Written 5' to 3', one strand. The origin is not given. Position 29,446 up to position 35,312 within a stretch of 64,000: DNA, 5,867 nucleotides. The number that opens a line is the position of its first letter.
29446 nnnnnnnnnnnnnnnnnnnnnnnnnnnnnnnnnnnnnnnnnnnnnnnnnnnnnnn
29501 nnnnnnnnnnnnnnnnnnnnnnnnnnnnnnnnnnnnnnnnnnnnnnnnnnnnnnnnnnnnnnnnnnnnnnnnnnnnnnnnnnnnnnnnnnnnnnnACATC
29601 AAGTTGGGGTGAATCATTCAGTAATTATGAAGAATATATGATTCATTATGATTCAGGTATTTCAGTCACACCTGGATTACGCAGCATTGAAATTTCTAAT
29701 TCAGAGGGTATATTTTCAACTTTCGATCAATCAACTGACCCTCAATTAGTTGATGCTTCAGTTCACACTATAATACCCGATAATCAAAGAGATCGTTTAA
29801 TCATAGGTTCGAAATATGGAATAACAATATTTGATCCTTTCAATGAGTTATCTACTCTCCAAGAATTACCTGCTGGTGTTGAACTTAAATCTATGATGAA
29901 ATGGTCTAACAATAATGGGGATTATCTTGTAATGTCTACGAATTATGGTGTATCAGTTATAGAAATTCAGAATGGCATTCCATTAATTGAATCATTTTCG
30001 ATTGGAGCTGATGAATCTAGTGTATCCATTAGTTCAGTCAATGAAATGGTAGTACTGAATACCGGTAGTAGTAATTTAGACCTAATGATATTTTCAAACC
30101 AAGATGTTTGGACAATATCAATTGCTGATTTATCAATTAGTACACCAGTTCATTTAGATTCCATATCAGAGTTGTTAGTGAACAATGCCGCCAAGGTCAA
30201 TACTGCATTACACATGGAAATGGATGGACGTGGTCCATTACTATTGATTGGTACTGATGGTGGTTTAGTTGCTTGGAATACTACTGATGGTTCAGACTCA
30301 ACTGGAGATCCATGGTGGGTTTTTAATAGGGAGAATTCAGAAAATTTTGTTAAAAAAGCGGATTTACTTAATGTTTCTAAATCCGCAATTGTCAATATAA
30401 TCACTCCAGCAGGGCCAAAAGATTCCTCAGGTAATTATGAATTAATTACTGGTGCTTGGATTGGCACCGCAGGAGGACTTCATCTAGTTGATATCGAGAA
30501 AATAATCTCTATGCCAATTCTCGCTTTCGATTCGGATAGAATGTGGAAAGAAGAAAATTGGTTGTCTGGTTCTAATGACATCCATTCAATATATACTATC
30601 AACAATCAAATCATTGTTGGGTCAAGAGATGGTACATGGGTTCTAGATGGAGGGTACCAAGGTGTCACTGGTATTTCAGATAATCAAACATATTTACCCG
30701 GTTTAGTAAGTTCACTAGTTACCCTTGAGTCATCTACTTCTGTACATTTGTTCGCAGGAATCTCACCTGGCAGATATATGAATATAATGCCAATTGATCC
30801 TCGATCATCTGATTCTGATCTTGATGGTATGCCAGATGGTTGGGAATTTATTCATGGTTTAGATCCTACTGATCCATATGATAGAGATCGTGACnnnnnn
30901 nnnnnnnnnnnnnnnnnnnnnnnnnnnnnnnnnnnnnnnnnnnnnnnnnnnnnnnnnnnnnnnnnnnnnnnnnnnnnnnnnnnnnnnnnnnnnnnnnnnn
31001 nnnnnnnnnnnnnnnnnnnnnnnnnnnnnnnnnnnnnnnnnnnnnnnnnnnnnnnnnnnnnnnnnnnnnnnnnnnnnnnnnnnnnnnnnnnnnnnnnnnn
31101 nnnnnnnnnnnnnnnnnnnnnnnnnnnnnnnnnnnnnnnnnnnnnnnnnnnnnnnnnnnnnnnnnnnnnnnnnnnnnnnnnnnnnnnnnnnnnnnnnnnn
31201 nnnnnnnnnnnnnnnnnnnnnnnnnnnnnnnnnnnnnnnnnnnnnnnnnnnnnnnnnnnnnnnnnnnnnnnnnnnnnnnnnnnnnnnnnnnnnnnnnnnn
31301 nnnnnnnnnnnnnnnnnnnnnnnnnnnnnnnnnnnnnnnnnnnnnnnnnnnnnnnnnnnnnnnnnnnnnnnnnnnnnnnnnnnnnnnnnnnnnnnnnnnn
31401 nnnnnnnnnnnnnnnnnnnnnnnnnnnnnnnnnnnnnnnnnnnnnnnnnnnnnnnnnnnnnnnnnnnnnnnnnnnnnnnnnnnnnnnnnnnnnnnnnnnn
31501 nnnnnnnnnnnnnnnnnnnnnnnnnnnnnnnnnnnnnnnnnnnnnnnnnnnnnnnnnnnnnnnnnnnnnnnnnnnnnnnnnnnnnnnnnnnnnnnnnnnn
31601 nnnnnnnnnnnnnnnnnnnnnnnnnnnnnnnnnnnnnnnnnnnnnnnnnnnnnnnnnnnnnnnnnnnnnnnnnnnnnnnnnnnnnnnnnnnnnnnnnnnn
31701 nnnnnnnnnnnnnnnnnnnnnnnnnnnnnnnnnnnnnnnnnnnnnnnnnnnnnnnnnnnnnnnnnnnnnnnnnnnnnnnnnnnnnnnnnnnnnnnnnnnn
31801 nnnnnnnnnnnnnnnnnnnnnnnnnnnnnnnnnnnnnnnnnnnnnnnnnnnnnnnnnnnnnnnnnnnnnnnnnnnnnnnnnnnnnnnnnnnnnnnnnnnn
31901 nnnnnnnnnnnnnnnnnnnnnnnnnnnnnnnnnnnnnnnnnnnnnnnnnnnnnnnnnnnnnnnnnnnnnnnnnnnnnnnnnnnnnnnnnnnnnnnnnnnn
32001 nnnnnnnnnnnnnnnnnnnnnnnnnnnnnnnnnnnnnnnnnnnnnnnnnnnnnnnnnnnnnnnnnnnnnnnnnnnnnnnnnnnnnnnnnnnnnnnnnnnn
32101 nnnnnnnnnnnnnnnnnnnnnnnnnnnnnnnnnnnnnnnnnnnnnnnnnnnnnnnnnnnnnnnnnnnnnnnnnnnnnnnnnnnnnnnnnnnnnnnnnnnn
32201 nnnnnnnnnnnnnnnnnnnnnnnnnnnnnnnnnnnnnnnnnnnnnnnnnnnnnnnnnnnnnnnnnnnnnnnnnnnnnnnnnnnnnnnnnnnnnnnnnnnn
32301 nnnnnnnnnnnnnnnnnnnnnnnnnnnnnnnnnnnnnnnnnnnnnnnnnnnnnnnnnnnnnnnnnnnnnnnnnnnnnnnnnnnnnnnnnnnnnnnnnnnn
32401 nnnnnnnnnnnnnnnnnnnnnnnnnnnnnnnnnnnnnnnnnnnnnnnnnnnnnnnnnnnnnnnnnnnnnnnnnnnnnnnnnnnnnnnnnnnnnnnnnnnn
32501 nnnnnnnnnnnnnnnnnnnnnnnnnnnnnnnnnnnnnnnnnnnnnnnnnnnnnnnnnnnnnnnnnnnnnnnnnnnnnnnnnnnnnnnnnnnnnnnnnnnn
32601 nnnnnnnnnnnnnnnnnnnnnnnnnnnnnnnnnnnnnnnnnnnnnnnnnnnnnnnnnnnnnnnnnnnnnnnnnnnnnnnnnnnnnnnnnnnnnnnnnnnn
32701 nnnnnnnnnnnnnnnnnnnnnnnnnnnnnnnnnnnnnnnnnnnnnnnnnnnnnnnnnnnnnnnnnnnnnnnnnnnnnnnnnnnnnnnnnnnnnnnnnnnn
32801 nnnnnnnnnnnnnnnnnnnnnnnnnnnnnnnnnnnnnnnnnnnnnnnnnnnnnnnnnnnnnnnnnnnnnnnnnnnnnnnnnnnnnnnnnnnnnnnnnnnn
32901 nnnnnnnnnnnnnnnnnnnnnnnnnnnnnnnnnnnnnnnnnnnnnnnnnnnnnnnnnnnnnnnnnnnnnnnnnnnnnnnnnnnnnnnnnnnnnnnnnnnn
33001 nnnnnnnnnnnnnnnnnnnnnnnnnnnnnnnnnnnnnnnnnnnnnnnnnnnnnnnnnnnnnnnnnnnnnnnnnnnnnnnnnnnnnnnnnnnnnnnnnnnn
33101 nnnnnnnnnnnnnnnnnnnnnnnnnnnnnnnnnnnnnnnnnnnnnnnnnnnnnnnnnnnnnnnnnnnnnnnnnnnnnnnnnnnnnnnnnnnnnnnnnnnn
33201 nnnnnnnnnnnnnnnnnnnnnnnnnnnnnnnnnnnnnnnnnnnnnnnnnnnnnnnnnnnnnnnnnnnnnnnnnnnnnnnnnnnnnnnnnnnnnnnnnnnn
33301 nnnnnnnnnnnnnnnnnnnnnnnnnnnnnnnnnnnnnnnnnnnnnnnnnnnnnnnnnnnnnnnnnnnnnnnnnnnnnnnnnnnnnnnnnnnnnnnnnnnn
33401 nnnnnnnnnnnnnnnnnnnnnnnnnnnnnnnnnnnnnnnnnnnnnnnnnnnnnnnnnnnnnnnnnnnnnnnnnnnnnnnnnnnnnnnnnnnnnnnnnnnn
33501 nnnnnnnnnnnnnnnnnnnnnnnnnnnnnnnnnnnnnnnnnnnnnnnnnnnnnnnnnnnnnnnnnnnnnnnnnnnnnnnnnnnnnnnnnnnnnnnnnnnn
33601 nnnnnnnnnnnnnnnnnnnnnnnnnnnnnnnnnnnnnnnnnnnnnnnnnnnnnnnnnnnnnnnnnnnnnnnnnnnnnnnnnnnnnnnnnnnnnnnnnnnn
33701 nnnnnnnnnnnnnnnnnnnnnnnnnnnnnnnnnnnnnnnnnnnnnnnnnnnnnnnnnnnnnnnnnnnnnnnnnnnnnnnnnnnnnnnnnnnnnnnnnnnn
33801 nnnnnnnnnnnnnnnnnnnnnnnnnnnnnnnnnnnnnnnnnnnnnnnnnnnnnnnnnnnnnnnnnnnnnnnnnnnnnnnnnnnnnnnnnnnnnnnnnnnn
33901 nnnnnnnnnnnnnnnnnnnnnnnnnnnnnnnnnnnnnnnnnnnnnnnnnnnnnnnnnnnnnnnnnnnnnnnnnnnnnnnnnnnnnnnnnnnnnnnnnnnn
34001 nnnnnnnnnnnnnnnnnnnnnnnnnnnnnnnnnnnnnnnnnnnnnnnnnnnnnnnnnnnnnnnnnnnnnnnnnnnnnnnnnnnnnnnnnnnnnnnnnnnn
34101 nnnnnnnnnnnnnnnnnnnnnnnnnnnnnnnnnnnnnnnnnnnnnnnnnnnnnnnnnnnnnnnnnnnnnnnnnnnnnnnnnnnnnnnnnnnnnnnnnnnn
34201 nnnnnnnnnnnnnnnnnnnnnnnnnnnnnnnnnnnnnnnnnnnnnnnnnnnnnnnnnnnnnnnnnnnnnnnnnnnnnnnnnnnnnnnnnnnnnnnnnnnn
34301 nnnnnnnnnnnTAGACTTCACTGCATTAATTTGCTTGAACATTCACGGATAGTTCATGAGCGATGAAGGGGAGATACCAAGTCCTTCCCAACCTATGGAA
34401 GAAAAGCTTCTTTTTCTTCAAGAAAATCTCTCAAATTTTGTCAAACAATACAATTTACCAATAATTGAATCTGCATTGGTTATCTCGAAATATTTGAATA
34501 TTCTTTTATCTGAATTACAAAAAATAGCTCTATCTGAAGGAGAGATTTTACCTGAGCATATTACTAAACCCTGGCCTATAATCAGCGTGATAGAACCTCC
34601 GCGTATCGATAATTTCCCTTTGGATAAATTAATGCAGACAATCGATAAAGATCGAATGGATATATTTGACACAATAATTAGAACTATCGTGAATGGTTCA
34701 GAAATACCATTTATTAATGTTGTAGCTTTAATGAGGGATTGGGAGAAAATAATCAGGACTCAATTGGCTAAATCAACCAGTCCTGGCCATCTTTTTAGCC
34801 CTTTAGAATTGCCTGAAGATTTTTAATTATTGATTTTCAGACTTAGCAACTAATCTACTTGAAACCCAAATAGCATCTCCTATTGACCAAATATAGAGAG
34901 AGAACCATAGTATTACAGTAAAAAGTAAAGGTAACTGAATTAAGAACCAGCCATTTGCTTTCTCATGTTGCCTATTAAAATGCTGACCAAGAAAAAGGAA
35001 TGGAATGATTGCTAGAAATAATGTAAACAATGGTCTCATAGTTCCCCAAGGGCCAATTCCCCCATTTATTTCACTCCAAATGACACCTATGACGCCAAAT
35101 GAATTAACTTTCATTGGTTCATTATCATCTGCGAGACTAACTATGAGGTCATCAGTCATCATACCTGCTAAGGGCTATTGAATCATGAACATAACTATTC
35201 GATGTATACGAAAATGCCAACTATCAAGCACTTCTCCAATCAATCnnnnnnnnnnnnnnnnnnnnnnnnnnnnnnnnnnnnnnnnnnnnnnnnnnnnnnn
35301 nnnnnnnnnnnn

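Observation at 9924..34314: Candidate envelope-megaprotein production locus: AglB fusion, coupled subtilase, beta-helix adhesin, STAND-like regulator, MBL hydrolase, TSP3/propeller megaprotein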

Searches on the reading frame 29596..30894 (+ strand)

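Call 30: search_protein_families(library=pfam, proteins=[window:29596-30894:+], max_evalue=0.1)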
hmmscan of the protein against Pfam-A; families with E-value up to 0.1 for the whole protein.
window:29596-30894:+ (433 aa): 1 family
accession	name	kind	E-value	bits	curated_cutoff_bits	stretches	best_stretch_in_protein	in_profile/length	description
PF18884.5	TSP3_bac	-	0.075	13.3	25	0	406-427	1-22/22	Bacterial TSP3 repeat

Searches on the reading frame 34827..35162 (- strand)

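Call 82: search_protein_families(library=pfam, proteins=[window:34827-35162:-], max_evalue=0.01)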
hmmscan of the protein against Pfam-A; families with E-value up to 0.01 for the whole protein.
window:34827-35162:- (111 aa): 1 family
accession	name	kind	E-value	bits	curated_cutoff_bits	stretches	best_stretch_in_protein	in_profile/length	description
PF14373.11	Imm_superinfect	-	0.0023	18.3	27.9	1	63-94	11-42/42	Superinfection immunity protein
